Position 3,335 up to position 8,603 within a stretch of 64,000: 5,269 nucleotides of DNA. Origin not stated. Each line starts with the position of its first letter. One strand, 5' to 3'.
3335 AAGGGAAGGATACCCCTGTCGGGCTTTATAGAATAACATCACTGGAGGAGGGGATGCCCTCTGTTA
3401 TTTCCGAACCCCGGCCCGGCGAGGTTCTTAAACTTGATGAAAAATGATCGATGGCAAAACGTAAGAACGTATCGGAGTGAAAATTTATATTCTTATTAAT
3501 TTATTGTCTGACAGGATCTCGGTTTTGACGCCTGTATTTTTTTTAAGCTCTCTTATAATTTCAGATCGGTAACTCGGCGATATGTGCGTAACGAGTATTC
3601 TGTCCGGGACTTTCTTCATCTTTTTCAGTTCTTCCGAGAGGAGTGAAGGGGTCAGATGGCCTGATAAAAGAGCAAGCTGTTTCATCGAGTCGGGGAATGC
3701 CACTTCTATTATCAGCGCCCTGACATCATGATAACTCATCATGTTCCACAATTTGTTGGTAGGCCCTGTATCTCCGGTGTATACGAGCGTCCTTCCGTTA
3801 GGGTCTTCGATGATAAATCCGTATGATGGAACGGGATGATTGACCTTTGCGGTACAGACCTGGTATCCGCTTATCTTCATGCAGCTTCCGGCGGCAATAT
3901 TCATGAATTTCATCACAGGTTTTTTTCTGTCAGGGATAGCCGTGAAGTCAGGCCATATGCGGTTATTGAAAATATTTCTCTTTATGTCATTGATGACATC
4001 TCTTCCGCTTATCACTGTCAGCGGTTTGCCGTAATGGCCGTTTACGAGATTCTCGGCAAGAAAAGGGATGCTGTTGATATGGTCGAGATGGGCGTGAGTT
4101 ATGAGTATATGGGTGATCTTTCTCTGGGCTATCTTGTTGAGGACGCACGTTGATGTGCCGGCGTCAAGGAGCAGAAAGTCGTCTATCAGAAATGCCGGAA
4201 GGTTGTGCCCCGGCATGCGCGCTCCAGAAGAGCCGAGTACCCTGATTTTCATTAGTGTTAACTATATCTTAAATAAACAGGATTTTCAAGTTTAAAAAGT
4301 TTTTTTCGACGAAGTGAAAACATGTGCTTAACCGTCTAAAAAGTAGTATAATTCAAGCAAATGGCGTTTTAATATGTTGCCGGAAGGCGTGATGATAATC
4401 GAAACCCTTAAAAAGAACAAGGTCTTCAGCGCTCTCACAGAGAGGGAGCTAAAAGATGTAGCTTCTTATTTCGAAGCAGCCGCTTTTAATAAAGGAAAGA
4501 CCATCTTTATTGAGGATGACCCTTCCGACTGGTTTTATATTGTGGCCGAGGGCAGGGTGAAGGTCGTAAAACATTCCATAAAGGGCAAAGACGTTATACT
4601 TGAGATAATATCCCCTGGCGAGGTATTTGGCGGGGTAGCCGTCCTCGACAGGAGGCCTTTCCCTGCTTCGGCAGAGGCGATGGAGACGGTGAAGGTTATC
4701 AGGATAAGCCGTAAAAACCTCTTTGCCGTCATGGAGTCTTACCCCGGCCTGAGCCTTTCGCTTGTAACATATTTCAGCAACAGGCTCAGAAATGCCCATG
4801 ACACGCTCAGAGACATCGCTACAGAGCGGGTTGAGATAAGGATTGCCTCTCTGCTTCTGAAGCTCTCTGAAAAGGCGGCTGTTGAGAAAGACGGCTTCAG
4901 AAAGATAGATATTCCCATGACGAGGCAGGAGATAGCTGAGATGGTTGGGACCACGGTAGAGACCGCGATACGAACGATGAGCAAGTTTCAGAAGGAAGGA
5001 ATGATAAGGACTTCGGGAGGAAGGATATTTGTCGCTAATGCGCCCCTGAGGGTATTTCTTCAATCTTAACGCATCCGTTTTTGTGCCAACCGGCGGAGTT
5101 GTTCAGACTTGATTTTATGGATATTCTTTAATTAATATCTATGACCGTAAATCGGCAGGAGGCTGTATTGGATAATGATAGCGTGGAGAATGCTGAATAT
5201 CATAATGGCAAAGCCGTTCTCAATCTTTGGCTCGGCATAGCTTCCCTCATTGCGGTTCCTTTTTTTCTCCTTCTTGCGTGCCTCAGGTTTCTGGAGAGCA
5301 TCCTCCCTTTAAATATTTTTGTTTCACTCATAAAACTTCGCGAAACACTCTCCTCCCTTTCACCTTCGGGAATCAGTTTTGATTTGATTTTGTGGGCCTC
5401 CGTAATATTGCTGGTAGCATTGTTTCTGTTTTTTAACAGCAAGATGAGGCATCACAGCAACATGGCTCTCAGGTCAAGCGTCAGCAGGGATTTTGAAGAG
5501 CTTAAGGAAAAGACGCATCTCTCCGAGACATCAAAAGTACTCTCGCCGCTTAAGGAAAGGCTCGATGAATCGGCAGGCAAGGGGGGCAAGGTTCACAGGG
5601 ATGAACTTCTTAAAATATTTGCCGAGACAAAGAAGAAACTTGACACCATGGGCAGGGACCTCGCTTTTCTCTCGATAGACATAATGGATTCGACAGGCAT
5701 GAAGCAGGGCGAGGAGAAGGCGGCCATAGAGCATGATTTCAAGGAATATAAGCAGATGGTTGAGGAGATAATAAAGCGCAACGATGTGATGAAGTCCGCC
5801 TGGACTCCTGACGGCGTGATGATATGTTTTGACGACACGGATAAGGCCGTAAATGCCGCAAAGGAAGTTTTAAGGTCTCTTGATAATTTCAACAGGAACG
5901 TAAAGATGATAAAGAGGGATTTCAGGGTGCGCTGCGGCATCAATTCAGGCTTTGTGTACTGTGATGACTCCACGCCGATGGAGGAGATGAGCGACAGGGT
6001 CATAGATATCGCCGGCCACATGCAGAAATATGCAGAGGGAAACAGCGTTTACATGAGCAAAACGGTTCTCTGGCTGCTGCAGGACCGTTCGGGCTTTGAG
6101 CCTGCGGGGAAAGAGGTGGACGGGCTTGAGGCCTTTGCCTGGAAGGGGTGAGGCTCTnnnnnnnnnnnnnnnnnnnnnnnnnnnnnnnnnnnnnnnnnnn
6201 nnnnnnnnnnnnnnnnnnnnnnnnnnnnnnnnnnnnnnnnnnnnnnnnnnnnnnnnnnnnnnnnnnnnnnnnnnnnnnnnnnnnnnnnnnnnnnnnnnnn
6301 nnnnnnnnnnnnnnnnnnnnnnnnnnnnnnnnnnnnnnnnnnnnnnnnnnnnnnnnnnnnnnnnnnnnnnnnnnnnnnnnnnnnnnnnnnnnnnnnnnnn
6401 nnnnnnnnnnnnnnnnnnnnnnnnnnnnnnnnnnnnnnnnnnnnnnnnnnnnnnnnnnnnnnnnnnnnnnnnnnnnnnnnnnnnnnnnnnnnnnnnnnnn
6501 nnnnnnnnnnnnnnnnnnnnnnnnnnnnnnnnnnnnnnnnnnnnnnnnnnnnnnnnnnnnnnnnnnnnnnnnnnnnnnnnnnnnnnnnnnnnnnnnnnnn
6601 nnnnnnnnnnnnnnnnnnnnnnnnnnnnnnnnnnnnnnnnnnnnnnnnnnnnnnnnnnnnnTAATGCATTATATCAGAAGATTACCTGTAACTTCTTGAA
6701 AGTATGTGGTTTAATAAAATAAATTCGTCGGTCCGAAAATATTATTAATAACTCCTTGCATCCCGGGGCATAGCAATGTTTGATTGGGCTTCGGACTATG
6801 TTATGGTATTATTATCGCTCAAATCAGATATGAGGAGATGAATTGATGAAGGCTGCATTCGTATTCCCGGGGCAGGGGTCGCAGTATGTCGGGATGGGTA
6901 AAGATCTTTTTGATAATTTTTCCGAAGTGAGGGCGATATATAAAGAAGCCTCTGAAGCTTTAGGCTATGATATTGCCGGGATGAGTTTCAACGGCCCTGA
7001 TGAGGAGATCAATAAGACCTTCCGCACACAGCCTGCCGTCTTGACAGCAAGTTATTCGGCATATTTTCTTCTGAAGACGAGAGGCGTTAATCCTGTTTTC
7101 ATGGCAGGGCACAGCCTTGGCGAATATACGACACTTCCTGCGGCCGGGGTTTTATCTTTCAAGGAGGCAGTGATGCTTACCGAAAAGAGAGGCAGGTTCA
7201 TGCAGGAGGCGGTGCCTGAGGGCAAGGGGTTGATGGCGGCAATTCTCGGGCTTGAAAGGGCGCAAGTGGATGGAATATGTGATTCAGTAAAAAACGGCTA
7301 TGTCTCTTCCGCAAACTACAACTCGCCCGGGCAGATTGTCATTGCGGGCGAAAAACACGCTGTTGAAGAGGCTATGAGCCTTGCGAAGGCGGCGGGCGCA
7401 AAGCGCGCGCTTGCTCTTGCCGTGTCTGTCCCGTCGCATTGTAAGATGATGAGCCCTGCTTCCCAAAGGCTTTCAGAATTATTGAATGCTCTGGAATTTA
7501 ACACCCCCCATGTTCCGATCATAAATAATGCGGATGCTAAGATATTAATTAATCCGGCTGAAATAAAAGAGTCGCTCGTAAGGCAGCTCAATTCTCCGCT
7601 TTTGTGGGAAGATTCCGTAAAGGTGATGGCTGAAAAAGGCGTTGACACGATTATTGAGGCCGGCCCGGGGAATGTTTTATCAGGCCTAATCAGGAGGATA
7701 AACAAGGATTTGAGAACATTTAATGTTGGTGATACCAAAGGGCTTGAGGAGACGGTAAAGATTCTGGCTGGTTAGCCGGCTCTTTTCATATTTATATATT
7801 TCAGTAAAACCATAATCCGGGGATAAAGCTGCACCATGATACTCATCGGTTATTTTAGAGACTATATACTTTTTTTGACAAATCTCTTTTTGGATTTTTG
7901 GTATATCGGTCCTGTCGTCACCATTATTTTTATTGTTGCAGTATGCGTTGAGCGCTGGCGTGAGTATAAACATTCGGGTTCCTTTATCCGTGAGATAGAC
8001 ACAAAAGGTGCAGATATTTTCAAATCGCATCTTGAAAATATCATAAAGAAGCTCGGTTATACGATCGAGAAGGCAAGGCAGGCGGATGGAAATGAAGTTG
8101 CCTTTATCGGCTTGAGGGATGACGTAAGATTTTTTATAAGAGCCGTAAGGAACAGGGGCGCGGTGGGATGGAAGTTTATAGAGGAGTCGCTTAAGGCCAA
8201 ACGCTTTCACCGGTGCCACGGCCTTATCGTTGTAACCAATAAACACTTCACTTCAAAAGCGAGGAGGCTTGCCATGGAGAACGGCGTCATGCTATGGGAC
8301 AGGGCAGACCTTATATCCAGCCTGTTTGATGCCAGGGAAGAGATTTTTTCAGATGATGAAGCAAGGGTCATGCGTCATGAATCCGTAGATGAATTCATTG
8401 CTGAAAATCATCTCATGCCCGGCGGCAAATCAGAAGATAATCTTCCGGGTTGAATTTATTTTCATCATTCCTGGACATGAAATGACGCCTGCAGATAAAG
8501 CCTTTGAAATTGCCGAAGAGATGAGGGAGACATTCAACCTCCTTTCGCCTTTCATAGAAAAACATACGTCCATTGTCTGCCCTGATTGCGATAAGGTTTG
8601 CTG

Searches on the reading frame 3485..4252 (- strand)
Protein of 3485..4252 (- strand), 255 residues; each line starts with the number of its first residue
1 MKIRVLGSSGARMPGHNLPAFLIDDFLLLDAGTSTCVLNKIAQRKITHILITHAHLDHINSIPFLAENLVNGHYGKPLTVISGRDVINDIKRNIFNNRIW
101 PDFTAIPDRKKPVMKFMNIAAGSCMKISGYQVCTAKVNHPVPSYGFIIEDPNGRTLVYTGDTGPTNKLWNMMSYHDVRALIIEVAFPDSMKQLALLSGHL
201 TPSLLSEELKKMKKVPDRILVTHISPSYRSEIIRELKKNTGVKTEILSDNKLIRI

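Call 74: search_protein_families(library=pfam, proteins=[window:3485-4252:-], max_evalue=0.0001)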
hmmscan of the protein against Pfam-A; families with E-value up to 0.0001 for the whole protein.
window:3485-4252:- (255 aa): 3 families
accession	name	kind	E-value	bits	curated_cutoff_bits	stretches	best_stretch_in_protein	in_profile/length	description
PF02112.21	PDEase_II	-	1e-16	61.4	23.7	1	43-213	80-283/340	cAMP phosphodiesterases class-II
PF12706.13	Lactamase_B_2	-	6.1e-16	59.1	27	1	28-224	4-200/200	Beta-lactamase superfamily domain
PF00753.33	Lactamase_B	-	1.5e-08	35.2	22.7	1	39-173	30-161/196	Metallo-beta-lactamase superfamily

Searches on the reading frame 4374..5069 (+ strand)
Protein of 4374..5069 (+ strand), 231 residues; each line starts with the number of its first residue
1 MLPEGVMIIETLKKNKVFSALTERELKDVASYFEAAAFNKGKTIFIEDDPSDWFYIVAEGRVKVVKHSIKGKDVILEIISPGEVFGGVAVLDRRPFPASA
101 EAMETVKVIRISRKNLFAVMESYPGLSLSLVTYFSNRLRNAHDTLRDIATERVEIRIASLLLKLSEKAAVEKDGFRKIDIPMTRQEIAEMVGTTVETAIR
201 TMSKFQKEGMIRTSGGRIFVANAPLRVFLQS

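Call 74: search_protein_families(library=pfam, proteins=[window:4374-5069:+], max_evalue=0.0001)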
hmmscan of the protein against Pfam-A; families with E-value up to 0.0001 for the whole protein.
window:4374-5069:+ (231 aa): 3 families
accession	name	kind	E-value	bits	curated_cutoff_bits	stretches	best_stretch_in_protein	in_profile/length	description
PF00027.35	cNMP_binding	-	4.5e-21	75.1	27.5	1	38-123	4-89/89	Cyclic nucleotide-binding domain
PF13545.12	HTH_Crp_2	-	4.8e-18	65.3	27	1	156-222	2-63/70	Crp-like helix-turn-helix domain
PF00325.26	Crp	-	5.8e-12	45.6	21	1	180-211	1-32/32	Bacterial regulatory proteins, crp family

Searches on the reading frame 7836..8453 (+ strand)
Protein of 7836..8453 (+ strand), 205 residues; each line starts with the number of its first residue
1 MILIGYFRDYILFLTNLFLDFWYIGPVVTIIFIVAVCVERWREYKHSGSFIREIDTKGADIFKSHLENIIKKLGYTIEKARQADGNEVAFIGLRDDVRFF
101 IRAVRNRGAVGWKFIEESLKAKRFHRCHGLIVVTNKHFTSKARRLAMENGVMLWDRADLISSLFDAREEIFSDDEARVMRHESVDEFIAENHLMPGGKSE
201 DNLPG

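Call 74: search_protein_families(library=pfam, proteins=[window:7836-8453:+], max_evalue=0.0001)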
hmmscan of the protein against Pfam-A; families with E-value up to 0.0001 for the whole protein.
window:7836-8453:+ (205 aa): 2 families
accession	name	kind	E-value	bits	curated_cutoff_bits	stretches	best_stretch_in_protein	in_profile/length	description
PF04471.18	Mrr_cat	-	7.8e-13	49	21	1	62-162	9-114/115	Restriction endonuclease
PF22722.2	NA-iREase1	-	1.6e-06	28.5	27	1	63-160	2-105/106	NACHT-associated inactive Restriction Endonuclease 1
